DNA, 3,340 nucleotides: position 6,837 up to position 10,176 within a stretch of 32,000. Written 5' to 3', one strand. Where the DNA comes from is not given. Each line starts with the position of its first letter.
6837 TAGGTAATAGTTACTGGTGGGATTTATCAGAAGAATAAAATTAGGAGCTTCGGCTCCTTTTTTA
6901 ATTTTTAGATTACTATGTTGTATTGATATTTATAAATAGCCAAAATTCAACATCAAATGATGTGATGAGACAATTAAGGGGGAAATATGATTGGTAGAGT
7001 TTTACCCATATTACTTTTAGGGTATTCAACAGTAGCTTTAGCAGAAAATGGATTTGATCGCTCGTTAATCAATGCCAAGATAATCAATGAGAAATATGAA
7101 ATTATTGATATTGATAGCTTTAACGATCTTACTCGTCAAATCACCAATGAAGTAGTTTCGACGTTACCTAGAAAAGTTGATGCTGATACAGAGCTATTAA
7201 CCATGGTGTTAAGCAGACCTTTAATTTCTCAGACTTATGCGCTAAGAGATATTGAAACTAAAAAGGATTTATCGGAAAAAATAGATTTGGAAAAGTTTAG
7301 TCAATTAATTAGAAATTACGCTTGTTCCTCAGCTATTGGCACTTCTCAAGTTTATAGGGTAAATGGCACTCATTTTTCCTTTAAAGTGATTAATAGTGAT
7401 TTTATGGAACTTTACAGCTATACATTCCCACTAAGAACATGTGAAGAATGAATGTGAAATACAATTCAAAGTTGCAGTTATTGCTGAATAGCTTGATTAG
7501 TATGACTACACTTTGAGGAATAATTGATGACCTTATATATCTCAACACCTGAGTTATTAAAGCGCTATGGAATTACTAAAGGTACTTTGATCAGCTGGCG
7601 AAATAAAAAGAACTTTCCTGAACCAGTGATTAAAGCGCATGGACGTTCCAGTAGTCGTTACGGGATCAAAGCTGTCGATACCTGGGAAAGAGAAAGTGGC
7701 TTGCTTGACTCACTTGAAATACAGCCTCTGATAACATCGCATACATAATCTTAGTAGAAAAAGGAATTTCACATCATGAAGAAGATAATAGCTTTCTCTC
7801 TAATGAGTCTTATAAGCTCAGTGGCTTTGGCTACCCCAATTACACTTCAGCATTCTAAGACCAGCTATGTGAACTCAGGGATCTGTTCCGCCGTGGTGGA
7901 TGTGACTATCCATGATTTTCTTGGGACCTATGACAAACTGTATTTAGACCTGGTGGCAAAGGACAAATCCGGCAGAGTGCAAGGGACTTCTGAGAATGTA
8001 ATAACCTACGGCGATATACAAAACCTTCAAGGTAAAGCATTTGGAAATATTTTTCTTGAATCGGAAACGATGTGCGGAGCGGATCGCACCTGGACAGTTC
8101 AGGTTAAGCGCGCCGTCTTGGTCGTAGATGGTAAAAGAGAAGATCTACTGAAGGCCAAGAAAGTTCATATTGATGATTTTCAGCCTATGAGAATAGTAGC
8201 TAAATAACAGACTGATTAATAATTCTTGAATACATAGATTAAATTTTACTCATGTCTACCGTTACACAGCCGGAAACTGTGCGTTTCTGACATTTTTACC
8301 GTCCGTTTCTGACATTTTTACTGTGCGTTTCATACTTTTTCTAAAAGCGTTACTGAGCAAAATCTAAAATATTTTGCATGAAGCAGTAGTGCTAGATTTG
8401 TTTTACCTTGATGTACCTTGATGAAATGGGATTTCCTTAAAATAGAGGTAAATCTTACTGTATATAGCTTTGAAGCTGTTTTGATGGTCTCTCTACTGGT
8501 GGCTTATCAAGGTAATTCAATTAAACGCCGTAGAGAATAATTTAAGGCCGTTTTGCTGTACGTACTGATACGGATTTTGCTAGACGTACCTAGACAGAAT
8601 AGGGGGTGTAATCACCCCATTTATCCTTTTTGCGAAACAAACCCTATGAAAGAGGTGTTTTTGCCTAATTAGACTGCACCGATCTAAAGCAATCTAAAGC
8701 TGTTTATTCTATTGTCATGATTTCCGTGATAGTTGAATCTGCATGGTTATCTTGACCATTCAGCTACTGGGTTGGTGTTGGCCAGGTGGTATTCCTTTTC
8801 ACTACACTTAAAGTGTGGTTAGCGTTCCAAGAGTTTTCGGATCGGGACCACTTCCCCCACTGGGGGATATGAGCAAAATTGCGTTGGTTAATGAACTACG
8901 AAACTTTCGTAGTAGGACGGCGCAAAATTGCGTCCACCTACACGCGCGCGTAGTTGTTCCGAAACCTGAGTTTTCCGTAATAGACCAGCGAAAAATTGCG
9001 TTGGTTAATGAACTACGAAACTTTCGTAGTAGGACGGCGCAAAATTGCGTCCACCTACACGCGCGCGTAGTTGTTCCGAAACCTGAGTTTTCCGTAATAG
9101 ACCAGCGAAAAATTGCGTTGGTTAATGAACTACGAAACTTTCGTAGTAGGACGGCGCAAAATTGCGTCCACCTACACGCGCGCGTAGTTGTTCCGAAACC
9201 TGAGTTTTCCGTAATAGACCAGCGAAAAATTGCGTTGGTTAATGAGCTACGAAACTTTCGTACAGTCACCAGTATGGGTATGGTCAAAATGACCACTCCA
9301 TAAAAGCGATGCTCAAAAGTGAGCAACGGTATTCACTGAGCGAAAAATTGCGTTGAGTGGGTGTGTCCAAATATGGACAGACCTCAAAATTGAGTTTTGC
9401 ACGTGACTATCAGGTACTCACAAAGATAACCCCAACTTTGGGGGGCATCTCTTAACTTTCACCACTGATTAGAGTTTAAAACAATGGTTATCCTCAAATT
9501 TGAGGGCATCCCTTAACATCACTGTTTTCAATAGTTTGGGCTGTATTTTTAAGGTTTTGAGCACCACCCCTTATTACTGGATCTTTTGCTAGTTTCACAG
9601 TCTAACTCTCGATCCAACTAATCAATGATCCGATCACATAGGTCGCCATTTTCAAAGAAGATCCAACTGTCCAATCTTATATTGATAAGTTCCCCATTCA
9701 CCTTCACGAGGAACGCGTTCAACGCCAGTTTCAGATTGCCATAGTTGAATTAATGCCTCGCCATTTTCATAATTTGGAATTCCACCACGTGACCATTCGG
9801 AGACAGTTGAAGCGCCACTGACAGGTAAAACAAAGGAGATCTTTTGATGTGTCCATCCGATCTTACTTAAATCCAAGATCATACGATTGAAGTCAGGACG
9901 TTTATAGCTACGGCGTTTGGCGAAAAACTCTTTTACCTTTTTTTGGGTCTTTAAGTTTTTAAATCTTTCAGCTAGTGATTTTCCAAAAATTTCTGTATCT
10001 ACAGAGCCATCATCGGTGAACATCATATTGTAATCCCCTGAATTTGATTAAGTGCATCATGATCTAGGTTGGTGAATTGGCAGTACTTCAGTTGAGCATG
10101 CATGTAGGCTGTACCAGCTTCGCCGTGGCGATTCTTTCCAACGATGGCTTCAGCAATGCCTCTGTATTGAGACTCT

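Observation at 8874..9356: A perfect 117-bp tandem array (3.3 copies) whose unit is built from palindromes and a recurring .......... motif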

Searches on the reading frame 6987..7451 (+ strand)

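Call 9: search_protein_families(library=pfam, proteins=[window:6987-7451:+], max_evalue=0.01)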
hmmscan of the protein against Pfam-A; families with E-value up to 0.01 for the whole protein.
window:6987-7451:+ (154 aa): 1 family
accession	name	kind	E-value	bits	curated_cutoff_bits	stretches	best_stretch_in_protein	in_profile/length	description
PF25490.1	DUF7910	-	0.0081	16.7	35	0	106-142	30-66/140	Domain of unknown function (DUF7910)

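Call 47: search_protein_families(library=padloc, proteins=[window:6987-7451:+], max_evalue=0.01)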
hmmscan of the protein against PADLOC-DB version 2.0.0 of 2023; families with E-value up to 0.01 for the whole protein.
window:6987-7451:+ (154 aa): 1 family
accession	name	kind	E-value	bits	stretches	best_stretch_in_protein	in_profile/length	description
PDLC03849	LmuA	-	0.0028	15.3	1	18-117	120-210/370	-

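Call 48: search_protein_families(library=phrogs, proteins=[window:6987-7451:+], max_evalue=0.001)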
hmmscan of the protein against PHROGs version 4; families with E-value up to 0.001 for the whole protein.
window:6987-7451:+ (154 aa): 0 families

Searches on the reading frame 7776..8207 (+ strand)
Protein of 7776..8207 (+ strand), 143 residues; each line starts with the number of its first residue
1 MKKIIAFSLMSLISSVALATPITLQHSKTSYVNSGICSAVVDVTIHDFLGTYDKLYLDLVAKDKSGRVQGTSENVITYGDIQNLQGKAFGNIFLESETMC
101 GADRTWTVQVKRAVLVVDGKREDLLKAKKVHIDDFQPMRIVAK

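Call 9: search_protein_families(library=pfam, proteins=[window:7776-8207:+], max_evalue=0.01)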
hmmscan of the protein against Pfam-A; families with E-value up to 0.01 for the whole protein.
window:7776-8207:+ (143 aa): 1 family
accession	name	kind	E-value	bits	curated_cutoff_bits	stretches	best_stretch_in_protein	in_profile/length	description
PF18673.7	IrmA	-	4.6e-05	23.7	25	1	22-126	1-103/109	interleukin receptor mimic protein A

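Call 47: search_protein_families(library=padloc, proteins=[window:7776-8207:+], max_evalue=0.01)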
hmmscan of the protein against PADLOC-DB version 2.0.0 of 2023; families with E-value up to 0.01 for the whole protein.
window:7776-8207:+ (143 aa): 0 families

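Call 48: search_protein_families(library=phrogs, proteins=[window:7776-8207:+], max_evalue=0.001)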
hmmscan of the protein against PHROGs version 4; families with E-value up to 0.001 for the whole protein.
window:7776-8207:+ (143 aa): 0 families

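Call 64: find_encoding_contigs(protein=window:7776-8207:+, flank=6000, max_places=10)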
Protein window:7776-8207:+ (143 aa): 8 contigs read that carry it; 8 places shown.
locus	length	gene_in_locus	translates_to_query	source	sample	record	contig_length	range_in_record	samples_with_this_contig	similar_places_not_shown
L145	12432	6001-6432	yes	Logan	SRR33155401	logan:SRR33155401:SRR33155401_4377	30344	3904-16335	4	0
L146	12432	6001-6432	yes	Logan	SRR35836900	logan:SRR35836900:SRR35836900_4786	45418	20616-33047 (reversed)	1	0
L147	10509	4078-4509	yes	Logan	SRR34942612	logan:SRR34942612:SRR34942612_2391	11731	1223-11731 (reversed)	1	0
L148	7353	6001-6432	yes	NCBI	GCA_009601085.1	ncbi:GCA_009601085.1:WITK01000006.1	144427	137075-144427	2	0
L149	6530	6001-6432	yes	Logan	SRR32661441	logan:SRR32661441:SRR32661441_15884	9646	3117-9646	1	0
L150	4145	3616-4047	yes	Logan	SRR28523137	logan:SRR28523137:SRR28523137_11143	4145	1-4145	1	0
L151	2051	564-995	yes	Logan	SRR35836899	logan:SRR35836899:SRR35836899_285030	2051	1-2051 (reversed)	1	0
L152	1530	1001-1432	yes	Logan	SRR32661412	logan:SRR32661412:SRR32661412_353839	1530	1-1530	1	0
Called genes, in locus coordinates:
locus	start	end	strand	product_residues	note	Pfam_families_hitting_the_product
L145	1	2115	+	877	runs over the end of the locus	-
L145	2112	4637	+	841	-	-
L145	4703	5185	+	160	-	-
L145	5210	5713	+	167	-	-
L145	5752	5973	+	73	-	-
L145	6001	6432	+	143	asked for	-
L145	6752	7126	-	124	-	-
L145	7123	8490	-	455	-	PF00772:DnaB, PF03796:DnaB_C, PF13481:AAA_25 (weak)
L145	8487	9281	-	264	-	PF13730:HTH_36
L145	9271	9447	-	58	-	-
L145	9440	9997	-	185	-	-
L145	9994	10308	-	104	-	-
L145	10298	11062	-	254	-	PF04383:KilA-N, PF03374:ANT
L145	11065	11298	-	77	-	-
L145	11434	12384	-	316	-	-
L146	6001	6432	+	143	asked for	-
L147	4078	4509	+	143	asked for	-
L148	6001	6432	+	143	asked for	-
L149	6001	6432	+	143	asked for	-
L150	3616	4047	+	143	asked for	-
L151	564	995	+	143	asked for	-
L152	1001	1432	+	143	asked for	-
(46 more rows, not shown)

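Call 74: search_dna_similar(query=window:7776-8207:+, collection=phages, mode=protein, max_rows=15)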
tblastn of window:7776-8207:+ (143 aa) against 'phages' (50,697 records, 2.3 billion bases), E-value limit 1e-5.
No match.

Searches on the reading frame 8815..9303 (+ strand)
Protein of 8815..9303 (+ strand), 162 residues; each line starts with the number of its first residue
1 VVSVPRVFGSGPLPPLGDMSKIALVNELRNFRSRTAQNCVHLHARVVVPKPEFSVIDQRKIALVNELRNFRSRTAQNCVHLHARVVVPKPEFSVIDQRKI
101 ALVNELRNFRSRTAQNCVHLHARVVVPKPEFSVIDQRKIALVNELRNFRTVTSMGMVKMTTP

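Call 10: search_protein_families(library=pfam, proteins=[window:8815-9303:+], max_evalue=0.01)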
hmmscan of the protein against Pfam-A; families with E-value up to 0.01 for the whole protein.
window:8815-9303:+ (162 aa): 7 families
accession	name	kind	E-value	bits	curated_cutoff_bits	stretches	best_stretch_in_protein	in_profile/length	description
PF24842.1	UFD1_N2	-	4.5e-08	33.4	37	0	129-158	12-41/76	Ubiquitin fusion degradation protein UFD1, N-terminal subdomain 2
PF02443.22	Circo_capsid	-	0.00064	20.5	36.2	0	103-135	127-159/224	Circovirus capsid protein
PF20797.2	HepT-like_2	-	0.0009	19.7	27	0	49-75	47-73/110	HepT-like protein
PF17340.7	DUF5370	-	0.0013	19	25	0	50-59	12-21/63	Family of unknown function (DUF5370)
PF15734.10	MIIP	-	0.002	18.1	27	0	95-132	149-181/332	Migration and invasion-inhibitory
PF11463.14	R-HINP1I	-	0.0023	17.9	25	0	35-73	36-74/208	R.HinP1I restriction endonuclease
PF19816.4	DUF6299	-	0.0036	17.5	26.8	0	28-65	76-113/114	Family of unknown function (DUF6299)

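Call 29: find_homologous_proteins(query=window:8815-9303:+)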
Query window:8815-9303:+ (162 aa): 12 proteins with E <= 0.001 among 8000 candidates.
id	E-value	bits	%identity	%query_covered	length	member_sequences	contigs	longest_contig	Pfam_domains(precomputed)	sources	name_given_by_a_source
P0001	6.8e-21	92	96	31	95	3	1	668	-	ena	-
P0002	7.8e-21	92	94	31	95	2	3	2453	-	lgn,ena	-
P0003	2.3e-17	81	81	32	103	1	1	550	-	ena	-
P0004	8.9e-17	79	95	27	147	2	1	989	-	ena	-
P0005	7.7e-16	76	91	27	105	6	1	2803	-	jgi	-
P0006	1.8e-15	75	91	27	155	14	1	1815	-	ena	-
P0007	2.1e-15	75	93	25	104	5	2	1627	-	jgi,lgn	-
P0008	4.5e-15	74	95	25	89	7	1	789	-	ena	-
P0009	4.2e-13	67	90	24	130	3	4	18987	-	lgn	-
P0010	5.8e-9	54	86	22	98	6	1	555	-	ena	-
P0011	8.0e-9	53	83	22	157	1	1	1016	-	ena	-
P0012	4.3e-8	51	80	22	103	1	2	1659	-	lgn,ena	-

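Call 32: find_encoding_contigs(protein=P0009, flank=10000, max_places=4)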
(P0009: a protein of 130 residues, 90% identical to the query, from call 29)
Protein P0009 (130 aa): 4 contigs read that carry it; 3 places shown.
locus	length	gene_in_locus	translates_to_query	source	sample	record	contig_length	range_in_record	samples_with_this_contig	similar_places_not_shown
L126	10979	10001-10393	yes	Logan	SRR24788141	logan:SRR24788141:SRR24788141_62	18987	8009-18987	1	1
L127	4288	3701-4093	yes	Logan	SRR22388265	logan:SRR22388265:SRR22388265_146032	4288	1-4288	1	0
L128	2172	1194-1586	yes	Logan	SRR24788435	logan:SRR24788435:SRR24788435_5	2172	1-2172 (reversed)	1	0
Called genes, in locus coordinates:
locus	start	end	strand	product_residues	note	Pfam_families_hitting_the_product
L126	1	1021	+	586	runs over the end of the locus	PF14849:YidC_periplas, PF02096:60KD_IMP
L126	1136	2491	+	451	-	PF10396:TrmE_N, PF12631:MnmE_helical, PF00071:Ras (weak), PF00350:Dynamin_N (faint), PF01926:MMR_HSR1, PF02421:FeoB_N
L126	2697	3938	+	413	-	PF13356:Arm-DNA-bind_3, PF22022:Phage_int_M, PF00589:Phage_integrase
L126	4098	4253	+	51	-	-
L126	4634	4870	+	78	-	PF05930:Phage_AlpA, PF12728:HTH_17 (weak)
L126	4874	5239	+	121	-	-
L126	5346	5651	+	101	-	-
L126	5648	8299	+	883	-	PF16793:RepB_primase, PF08273:Zn_Ribbon_Prim, PF13148:DUF3987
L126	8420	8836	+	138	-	PF20901:Sf6_terminase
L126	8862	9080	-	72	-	-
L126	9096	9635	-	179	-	PF16747:Adhesin_E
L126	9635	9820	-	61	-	-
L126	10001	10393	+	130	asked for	-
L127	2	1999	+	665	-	?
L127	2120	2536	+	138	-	PF20901:Sf6_terminase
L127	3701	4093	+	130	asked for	-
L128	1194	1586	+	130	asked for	-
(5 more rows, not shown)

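Call 33: find_encoding_contigs(protein=P0012, flank=10000, max_places=4)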
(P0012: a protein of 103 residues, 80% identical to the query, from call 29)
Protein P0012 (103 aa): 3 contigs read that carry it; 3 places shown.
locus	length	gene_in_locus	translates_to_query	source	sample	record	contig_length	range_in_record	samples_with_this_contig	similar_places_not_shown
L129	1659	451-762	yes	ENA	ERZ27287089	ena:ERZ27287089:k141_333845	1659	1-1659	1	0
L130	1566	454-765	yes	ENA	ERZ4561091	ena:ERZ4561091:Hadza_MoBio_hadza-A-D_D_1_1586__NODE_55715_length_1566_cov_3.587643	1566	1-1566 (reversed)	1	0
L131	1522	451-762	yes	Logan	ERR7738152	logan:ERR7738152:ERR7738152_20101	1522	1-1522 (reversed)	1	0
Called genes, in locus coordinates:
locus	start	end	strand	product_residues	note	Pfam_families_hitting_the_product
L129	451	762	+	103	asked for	-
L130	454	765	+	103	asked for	-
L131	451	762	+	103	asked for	-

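Call 34: find_encoding_contigs(protein=P0002, flank=10000, max_places=4)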
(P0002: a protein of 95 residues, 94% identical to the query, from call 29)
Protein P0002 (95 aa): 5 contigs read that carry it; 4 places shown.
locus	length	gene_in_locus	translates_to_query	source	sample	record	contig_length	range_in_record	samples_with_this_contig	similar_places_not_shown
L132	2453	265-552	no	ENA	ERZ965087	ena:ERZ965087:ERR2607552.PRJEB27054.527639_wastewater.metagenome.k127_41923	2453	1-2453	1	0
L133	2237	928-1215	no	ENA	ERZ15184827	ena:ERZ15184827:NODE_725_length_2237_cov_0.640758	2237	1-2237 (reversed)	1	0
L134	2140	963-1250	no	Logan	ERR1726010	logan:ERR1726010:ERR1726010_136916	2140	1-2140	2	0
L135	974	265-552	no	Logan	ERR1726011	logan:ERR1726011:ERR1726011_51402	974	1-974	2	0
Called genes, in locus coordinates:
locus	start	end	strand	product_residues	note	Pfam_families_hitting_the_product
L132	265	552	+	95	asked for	-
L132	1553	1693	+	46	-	-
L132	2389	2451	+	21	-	?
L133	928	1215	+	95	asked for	-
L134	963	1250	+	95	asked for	-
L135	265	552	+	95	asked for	-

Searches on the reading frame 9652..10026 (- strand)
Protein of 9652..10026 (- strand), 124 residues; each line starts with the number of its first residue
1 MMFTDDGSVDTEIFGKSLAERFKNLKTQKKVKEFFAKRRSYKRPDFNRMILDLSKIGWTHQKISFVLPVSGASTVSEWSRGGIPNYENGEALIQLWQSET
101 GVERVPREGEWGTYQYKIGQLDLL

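Call 9: search_protein_families(library=pfam, proteins=[window:9652-10026:-], max_evalue=0.01)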
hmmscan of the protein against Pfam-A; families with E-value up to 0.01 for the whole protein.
window:9652-10026:- (124 aa): 0 families

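Call 47: search_protein_families(library=padloc, proteins=[window:9652-10026:-], max_evalue=0.01)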
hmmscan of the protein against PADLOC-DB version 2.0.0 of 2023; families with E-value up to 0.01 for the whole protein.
window:9652-10026:- (124 aa): 0 families

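Call 48: search_protein_families(library=phrogs, proteins=[window:9652-10026:-], max_evalue=0.001)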
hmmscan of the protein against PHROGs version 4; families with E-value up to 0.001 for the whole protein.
window:9652-10026:- (124 aa): 2 families
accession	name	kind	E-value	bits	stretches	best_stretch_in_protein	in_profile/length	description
phrog_17493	-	unknown function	9.3e-49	166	1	9-123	3-117/139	-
phrog_16553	-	transcription regulation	9.7e-09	36.2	1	43-104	8-68/92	transcriptional repressor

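Call 63: find_encoding_contigs(protein=window:9652-10026:-, flank=6000, max_places=10)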
Protein window:9652-10026:- (124 aa): 2 contigs read that carry it; 2 places shown.
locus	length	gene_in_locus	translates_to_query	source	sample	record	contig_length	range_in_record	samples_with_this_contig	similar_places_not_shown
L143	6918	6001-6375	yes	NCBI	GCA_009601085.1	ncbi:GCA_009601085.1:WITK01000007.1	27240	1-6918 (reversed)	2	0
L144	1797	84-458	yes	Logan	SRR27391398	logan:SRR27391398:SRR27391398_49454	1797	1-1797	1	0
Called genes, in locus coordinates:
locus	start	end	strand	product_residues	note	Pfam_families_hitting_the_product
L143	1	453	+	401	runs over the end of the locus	PF13356:Arm-DNA-bind_3, PF14659:Phage_int_SAM_3 (weak), PF22022:Phage_int_M, PF00589:Phage_integrase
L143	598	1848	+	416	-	-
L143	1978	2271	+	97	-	PF12728:HTH_17 (faint), PF05930:Phage_AlpA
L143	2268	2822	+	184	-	PF09669:Phage_pRha, PF10549:ORF11CD3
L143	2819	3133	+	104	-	-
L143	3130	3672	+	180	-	-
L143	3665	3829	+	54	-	-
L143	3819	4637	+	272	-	PF13730:HTH_36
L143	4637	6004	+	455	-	PF00772:DnaB, PF03796:DnaB_C, PF13481:AAA_25 (weak)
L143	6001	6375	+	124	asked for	-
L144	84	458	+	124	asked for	-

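Call 73: search_dna_similar(query=window:9652-10026:-, collection=phages, mode=protein, max_rows=15)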
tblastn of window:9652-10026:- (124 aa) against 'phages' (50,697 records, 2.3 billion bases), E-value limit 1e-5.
Records with a match: 5; places in all: 5; records where one place covers at least 80% of the query: 5.
Best place of each record, by identity: 60-80% 4; <60% 1.
By first word of the organism name: Acinetobacter 4; Alcaligenes 1.
By host as written in the record: - 3; Alcaligenes faecalis 1; Acinetobacter sp. 1.
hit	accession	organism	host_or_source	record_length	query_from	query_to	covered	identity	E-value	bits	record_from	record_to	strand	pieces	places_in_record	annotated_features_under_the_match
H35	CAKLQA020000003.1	Acinetobacter phage MD-2021a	not known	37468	9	124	94%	63.8%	1e-43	157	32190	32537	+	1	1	Uncharacterised protein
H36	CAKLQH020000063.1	Acinetobacter phage MD-2021a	not known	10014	9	124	94%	62.1%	4e-43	155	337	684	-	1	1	Uncharacterised protein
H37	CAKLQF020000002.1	Acinetobacter phage MD-2021a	not known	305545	9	124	94%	62.1%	4e-43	155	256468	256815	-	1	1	Uncharacterised protein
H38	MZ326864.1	Alcaligenes phage Piluca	Alcaligenes faecalis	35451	9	124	94%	62.1%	1e-42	154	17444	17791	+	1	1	hypothetical protein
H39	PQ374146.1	Acinetobacter phage TPWB-05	Acinetobacter sp.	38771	3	124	98%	52.5%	7e-33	125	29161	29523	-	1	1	hypothetical protein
